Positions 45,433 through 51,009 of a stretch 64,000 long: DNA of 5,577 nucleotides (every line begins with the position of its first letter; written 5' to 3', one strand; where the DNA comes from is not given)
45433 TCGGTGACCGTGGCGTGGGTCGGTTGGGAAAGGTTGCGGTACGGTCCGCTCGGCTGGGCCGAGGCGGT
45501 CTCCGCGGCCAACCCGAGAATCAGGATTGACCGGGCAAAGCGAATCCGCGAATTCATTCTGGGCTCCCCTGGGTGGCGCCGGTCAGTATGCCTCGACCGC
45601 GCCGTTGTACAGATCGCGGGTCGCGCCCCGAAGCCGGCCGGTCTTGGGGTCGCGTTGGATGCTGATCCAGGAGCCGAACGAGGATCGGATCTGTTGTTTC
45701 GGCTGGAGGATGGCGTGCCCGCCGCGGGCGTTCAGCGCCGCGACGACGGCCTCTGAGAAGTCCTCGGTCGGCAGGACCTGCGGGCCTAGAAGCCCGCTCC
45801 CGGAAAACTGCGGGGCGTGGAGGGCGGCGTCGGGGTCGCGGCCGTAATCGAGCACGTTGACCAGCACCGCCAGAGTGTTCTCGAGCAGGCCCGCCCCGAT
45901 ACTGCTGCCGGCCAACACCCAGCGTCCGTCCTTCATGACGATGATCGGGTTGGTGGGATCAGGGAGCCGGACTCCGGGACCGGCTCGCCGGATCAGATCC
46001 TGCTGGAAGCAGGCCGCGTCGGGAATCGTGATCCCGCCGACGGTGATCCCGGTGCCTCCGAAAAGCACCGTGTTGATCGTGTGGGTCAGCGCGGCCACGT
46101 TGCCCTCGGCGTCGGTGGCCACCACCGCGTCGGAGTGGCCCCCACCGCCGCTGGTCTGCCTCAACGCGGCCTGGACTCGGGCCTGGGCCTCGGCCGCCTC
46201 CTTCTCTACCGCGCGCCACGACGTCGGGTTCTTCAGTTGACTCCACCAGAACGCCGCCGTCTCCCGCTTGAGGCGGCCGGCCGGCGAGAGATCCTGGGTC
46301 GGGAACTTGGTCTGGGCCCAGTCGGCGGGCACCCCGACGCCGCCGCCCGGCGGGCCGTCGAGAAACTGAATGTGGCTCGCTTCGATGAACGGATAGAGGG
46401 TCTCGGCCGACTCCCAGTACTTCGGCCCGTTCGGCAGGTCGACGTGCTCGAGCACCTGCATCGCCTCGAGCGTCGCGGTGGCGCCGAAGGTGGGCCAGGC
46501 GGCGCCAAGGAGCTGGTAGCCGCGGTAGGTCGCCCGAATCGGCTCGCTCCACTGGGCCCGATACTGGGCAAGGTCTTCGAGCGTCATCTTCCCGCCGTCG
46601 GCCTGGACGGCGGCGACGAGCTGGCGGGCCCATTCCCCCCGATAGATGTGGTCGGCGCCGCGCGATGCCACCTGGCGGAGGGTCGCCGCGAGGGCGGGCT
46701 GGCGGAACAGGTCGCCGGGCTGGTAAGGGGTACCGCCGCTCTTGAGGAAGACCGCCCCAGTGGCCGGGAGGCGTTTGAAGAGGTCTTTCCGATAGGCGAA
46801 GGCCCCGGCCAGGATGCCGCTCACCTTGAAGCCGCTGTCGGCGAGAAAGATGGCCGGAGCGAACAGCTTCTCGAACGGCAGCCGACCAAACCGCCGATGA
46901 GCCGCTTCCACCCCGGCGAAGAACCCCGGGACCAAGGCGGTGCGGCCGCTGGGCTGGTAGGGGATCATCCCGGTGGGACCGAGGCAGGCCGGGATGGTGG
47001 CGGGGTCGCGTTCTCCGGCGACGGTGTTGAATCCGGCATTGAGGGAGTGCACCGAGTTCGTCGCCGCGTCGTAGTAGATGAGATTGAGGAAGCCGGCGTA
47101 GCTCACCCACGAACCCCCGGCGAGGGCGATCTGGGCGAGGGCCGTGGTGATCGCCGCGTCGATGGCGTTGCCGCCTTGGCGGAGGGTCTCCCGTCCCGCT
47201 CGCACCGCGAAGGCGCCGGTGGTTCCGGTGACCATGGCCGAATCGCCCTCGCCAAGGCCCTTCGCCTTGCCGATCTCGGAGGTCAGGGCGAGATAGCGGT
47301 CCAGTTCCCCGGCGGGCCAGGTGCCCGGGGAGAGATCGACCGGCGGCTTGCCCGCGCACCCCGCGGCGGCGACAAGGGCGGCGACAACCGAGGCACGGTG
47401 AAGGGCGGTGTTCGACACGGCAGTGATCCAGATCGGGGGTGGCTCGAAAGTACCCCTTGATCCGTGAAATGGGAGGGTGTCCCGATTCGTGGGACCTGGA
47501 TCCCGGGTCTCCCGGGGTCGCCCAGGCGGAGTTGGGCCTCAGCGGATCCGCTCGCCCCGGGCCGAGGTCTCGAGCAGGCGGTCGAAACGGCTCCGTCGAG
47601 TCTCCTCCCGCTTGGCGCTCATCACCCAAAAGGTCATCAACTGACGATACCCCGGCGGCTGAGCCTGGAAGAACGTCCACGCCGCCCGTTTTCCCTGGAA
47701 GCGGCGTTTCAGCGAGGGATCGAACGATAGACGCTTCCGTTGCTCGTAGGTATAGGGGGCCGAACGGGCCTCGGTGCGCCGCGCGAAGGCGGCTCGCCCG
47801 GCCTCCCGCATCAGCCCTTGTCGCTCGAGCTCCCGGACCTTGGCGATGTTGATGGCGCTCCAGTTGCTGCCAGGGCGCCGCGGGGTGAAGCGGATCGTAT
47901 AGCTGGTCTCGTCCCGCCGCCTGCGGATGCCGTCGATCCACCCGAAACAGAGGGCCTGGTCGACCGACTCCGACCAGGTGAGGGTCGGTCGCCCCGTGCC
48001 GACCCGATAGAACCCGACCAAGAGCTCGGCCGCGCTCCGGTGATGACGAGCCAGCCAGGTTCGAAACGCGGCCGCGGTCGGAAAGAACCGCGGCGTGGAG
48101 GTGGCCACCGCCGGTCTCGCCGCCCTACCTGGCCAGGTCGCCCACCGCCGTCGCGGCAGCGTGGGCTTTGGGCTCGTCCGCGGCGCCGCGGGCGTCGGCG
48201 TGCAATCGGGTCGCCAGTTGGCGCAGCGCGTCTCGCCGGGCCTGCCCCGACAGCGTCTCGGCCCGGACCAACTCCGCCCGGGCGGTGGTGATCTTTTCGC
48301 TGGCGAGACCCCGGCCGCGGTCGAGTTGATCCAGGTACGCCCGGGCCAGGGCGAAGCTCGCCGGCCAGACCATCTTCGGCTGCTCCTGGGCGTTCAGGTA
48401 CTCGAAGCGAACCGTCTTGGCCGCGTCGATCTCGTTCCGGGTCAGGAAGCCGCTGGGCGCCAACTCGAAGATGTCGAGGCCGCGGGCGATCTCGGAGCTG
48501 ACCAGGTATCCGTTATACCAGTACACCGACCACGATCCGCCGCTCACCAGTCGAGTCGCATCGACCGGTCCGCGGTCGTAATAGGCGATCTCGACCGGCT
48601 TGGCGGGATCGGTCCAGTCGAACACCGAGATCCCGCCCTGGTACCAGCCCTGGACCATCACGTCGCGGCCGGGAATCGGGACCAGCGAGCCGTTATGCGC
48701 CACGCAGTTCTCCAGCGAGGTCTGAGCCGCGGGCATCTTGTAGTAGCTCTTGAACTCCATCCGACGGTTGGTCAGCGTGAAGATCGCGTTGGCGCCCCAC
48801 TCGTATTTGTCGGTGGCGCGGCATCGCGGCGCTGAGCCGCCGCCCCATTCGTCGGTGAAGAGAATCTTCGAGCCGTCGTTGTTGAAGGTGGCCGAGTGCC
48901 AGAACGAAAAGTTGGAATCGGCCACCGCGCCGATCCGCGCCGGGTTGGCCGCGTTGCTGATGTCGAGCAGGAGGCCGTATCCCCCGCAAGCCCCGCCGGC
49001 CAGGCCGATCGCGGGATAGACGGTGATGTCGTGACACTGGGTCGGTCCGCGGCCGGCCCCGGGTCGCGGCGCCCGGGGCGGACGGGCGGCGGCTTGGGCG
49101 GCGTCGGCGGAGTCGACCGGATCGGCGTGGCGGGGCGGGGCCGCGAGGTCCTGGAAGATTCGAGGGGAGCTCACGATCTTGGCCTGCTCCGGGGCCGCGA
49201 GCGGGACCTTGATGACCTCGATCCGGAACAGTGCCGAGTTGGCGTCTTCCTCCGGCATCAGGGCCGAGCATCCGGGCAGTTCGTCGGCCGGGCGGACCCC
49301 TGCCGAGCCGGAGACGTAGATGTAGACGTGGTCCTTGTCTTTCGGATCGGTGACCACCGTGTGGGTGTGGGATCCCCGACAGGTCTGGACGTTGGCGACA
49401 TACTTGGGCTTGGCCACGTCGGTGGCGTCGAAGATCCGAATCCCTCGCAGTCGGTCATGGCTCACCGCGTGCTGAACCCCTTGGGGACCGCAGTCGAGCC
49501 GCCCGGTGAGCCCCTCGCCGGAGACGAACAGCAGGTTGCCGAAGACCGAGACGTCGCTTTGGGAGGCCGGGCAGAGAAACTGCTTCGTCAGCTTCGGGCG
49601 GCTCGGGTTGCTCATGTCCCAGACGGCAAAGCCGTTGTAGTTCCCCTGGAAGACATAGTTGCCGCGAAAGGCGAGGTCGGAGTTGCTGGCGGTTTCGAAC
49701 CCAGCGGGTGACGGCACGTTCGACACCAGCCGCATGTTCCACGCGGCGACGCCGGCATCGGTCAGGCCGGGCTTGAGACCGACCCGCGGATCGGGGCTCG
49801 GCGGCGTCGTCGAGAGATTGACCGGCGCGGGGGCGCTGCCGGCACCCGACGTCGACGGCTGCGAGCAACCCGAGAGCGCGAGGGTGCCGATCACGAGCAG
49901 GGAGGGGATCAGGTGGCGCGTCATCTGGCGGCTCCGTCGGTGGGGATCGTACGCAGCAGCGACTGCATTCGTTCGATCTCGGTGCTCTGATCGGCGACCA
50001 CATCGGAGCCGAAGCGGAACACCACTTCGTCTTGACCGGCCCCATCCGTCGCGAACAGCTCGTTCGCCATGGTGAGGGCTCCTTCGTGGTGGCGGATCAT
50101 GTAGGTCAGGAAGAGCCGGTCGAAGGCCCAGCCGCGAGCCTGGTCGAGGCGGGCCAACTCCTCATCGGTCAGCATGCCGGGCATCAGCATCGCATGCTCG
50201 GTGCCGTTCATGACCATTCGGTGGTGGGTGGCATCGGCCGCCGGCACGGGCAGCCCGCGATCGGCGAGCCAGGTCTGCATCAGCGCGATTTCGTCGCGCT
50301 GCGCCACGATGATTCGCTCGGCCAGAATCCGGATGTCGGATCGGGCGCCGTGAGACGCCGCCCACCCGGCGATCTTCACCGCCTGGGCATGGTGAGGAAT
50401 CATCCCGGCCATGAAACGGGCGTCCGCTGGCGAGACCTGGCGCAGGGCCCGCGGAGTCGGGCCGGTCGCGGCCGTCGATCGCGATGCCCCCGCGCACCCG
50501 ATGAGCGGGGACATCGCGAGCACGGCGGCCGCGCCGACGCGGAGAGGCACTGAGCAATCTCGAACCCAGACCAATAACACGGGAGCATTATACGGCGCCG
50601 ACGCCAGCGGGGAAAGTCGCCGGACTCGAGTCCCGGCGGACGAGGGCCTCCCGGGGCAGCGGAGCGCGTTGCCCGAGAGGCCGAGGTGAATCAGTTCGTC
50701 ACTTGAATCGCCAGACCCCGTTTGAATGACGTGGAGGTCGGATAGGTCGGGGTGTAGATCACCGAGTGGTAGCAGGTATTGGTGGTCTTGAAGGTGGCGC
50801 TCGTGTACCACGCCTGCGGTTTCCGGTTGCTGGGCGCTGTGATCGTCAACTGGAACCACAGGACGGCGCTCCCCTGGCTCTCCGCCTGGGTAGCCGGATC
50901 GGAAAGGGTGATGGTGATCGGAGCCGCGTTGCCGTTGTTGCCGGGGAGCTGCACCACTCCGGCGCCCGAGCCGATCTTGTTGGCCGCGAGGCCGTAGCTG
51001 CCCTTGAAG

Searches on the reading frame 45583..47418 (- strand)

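Call 37: search_protein_families(library=pfam, proteins=[window:45583-47418:-], max_evalue=0.00001)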
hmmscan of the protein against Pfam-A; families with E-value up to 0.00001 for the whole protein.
window:45583-47418:- (611 aa): 1 family
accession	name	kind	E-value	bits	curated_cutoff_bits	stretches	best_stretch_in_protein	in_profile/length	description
PF01019.26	G_glu_transpept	-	3e-71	241.2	27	1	77-575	2-486/512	Gamma-glutamyltranspeptidase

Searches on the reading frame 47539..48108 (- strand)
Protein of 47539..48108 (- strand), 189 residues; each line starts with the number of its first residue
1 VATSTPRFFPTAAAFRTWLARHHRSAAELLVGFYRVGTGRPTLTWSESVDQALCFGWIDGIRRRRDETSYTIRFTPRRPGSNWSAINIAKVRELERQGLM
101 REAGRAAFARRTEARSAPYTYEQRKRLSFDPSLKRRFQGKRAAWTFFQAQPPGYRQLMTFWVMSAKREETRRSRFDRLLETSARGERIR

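Call 37: search_protein_families(library=pfam, proteins=[window:47539-48108:-], max_evalue=0.00001)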
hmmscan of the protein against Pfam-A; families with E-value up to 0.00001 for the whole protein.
window:47539-48108:- (189 aa): 1 family
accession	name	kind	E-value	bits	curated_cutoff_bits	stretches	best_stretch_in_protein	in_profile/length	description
PF13376.11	OmdA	-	2.5e-14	53.4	25.6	1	130-185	5-60/60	Bacteriocin-protection, YdeI or OmpD-Associated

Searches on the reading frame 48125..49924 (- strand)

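Call 37: search_protein_families(library=pfam, proteins=[window:48125-49924:-], max_evalue=0.00001)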
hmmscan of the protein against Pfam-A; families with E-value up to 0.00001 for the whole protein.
window:48125-49924:- (599 aa): 1 family
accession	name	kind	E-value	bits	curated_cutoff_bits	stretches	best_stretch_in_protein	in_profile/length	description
PF08309.17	LVIVD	-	2.7e-07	30.2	20.2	0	82-114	5-38/42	LVIVD repeat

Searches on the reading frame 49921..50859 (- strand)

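Call 37: search_protein_families(library=pfam, proteins=[window:49921-50859:-], max_evalue=0.00001)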
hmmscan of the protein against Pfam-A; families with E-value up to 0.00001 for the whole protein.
window:49921-50859:- (312 aa): 2 families
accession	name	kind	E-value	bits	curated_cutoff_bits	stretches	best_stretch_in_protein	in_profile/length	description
PF03713.19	DUF305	-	1.1e-40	139.6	27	1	146-302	1-151/151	Domain of unknown function (DUF305)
PF13628.12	DUF4142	-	7.2e-07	30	27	0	145-274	2-113/138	Domain of unknown function (DUF4142)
